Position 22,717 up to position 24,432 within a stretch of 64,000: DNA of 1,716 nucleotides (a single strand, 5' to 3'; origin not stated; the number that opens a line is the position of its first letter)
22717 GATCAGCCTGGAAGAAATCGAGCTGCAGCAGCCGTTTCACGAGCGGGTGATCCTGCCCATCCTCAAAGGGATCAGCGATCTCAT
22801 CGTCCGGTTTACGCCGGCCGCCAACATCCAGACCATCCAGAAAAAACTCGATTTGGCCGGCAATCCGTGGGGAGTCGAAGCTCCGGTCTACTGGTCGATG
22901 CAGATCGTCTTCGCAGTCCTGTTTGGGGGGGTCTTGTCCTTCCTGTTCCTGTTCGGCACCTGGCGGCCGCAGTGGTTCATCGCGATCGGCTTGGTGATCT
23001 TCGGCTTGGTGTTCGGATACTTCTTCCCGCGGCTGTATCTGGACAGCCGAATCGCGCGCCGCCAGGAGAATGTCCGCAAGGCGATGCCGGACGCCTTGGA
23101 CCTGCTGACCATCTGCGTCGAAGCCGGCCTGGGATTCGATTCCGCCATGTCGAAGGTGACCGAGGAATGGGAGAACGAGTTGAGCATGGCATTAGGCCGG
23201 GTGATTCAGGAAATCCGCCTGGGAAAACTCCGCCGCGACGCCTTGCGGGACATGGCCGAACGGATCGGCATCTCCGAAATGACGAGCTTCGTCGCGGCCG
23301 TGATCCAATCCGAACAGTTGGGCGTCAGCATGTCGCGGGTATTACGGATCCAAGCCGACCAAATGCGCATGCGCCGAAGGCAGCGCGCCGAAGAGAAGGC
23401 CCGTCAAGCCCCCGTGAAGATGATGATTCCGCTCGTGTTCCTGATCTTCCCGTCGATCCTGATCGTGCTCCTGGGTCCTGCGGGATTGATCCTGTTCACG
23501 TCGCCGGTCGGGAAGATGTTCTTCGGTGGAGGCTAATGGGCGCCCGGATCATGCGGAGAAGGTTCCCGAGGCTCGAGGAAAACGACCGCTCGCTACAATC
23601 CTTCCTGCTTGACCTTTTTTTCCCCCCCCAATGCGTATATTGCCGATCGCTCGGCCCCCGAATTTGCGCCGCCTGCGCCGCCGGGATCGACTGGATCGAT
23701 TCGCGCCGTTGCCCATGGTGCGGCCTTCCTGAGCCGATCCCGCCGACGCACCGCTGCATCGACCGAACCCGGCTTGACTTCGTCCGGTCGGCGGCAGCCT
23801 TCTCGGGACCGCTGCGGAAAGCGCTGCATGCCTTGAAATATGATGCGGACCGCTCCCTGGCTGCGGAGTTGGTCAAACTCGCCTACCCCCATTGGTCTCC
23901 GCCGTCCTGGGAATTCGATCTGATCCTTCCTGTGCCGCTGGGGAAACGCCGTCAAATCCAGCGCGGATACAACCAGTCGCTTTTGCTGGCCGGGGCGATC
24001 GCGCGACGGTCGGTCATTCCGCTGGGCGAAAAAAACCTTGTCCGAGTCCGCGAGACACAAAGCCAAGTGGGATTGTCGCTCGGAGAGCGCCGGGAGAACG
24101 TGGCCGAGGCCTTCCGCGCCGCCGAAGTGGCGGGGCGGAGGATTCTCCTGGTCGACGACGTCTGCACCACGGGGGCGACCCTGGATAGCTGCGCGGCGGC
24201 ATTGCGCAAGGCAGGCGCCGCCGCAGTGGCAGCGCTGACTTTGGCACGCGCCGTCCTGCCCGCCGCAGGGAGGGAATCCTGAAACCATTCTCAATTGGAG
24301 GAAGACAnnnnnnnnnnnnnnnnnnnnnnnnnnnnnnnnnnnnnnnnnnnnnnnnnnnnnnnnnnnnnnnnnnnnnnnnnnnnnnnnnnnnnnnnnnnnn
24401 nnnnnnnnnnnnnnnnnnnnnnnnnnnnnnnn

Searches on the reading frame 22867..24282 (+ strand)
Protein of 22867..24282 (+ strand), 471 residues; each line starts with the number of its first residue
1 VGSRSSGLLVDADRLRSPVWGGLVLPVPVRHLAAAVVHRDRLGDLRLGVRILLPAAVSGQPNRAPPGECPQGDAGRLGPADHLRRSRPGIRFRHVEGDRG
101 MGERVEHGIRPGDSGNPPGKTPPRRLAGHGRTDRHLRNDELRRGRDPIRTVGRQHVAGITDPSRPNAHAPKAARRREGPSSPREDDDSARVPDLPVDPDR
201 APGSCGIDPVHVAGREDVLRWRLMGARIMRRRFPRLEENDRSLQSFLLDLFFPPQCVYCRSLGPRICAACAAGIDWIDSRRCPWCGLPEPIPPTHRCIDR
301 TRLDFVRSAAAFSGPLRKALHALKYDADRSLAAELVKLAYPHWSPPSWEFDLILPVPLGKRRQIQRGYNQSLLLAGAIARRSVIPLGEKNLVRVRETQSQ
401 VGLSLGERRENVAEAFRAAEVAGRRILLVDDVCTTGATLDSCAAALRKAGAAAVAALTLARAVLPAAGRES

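Call 12: search_protein_families(library=pfam, proteins=[window:22867-24282:+], max_evalue=0.001)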
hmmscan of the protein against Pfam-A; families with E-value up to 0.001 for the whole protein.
window:22867-24282:+ (471 aa): 2 families
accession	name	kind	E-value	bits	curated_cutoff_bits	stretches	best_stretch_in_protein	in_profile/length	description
PF00156.33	Pribosyltran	-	1.1e-09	38.3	26.3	1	371-460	40-124/158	Phosphoribosyl transferase domain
PF18912.6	DZR_2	-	3.4e-08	33.6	27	1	247-296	1-51/56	Double zinc ribbon domain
